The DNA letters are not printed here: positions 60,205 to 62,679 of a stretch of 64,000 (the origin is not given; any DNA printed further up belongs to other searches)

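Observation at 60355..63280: Orphan ABC module in the lptB position: 724-aa protein with an unrecognisable ectodomain and a truncated importer-type membrane domain, paired with an intact GlnQ-type ATPase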

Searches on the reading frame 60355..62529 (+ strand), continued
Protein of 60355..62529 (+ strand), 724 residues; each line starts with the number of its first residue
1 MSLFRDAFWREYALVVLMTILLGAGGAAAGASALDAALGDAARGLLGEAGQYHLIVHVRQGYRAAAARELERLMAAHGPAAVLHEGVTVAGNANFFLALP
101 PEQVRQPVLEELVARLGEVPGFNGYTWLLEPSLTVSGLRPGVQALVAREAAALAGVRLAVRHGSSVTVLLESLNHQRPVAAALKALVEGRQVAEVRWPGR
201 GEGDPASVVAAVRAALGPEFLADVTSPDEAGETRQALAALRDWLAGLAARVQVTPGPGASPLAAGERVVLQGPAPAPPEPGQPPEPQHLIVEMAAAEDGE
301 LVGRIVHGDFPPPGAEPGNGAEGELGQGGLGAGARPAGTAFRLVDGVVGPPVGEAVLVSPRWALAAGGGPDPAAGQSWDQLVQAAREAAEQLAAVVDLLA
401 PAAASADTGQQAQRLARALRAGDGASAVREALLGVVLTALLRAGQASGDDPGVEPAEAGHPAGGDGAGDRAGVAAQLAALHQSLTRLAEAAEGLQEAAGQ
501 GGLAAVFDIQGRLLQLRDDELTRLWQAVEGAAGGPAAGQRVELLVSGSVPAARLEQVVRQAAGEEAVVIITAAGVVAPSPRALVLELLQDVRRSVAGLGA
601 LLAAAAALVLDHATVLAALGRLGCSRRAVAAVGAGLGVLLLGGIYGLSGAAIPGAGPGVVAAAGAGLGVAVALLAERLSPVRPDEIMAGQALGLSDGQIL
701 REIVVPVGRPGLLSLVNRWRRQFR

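Call 85: find_encoding_contigs(protein=P0081, flank=7000, max_places=1)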
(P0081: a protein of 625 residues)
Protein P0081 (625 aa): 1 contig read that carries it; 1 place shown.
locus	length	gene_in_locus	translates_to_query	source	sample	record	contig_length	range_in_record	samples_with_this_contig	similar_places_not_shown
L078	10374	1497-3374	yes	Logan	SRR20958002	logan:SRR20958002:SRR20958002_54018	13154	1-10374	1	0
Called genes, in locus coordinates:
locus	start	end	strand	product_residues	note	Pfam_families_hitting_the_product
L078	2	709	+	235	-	?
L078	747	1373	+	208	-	PF06835:LptC (weak)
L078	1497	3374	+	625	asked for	-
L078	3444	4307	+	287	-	PF00005:ABC_tran, PF13304:AAA_21 (faint)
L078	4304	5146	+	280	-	PF03331:LpxC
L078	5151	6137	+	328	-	PF00483:NTP_transferase, PF12804:NTP_transf_3, PF25087:GMPPB_C (weak)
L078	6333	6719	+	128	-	PF07977:FabA, PF22818:ApeI-like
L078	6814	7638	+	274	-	PF25084:LbH_EIF2B (faint), PF25087:GMPPB_C (weak), PF00132:Hexapep, PF13720:Acetyltransf_11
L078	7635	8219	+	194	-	PF04191:PEMT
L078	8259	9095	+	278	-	PF17930:LpxI_N, PF06230:LpxI_C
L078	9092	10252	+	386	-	PF02684:LpxB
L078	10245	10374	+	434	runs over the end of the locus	PF02684:LpxB (faint)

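Call 86: find_encoding_contigs(protein=P0088, flank=7000, max_places=1)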
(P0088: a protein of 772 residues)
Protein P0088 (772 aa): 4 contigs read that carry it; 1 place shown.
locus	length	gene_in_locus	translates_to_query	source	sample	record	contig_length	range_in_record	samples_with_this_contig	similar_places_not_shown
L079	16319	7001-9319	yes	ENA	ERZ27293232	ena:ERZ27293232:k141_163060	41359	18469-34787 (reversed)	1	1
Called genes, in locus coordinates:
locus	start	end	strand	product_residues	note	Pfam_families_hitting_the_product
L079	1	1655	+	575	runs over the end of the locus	PF08479:POTRA_2 (faint), PF07244:POTRA, PF01103:Omp85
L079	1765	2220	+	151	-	PF03938:OmpH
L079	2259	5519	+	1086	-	PF03739:LptF_LptG, PF12600:DUF3769 (weak)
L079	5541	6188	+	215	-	PF06835:LptC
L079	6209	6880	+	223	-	PF06835:LptC (faint), PF03968:LptD_N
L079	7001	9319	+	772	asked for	-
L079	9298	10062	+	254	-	PF00005:ABC_tran, PF13304:AAA_21 (faint)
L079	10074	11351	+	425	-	-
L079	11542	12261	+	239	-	PF00005:ABC_tran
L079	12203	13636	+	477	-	PF11283:DUF3084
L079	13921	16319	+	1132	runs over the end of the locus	PF00395:SLH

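Call 87: find_encoding_contigs(protein=P0109, flank=7000, max_places=1)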
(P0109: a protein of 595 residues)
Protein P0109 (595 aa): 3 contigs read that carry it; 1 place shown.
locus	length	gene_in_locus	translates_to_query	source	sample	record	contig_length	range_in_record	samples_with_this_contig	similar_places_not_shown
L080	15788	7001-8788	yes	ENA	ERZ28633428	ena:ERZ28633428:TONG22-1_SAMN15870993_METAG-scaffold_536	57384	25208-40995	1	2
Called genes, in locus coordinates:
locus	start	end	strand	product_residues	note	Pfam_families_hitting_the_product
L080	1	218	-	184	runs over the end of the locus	-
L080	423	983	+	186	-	-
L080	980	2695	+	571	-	PF07244:POTRA, PF08479:POTRA_2 (weak), PF07244:POTRA, PF01103:Omp85, PF03865:ShlB (weak)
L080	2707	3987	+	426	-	-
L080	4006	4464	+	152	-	PF03938:OmpH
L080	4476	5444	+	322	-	-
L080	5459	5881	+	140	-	PF03938:OmpH (weak)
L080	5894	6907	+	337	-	PF04613:LpxD, PF00132:Hexapep, PF14602:Hexapep_2 (faint), PF25084:LbH_EIF2B (weak), PF25087:GMPPB_C (weak), PF00132:Hexapep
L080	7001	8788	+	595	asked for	-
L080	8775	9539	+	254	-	PF02463:SMC_N (faint), PF00005:ABC_tran, PF13304:AAA_21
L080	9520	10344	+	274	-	PF03331:LpxC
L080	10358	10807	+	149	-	PF22817:ApeP-like, PF07977:FabA, PF22818:ApeI-like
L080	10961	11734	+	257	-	PF00132:Hexapep, PF25087:GMPPB_C, PF00132:Hexapep, PF25084:LbH_EIF2B (faint), PF00132:Hexapep, PF13720:Acetyltransf_11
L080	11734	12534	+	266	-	PF17930:LpxI_N, PF06230:LpxI_C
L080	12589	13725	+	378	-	PF02684:LpxB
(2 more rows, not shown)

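Call 91: search_protein_families(library=pfam, alignment_id=A2, max_evalue=0.1)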
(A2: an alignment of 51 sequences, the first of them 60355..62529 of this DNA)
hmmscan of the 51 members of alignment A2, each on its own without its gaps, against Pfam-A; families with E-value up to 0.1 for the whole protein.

A. member 1, window:60355-62529:+ (724 aa): 0 families

B. families by the number of members that match (of 51 scanned): 90 families (the first 25 are shown)
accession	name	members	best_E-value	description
PF00528.27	BPD_transp_1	16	0.00027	Binding-protein-dependent transport system inner membrane component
PF10046.14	BLOC1_2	4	0.0017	Biogenesis of lysosome-related organelles complex-1 subunit 2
PF00005.33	ABC_tran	2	1.6e-35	ABC transporter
PF13304.12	AAA_21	2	3.9e-09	AAA domain, putative AbiEii toxin, Type IV TA system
PF05531.17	NPV_P10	2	0.00089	Nucleopolyhedrovirus P10 protein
PF24611.2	Spectrin_Anc-1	2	0.0011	Nuclear anchorage protein 1, spectrin-like repeat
PF04513.17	Baculo_PEP_C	2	0.0078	Baculovirus polyhedron envelope protein, PEP, C terminus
PF03215.21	Rad17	2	0.011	Rad17 P-loop domain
PF03193.22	RsgA_GTPase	2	0.04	RsgA GTPase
PF06160.17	EzrA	1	0.00027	Septation ring formation regulator, EzrA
PF15905.10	HMMR_N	1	0.00082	Hyaluronan mediated motility receptor N-terminal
PF08393.18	DHC_N2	1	0.0014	Dynein heavy chain, N-terminal region 2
PF13191.12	AAA_16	1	0.0015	AAA ATPase domain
PF25469.1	HTH_NWD1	1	0.0018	NWD1-like, winged helix-turn-helix domain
PF07926.17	TPR_MLP1_2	1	0.0019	TPR/MLP1/MLP2-like protein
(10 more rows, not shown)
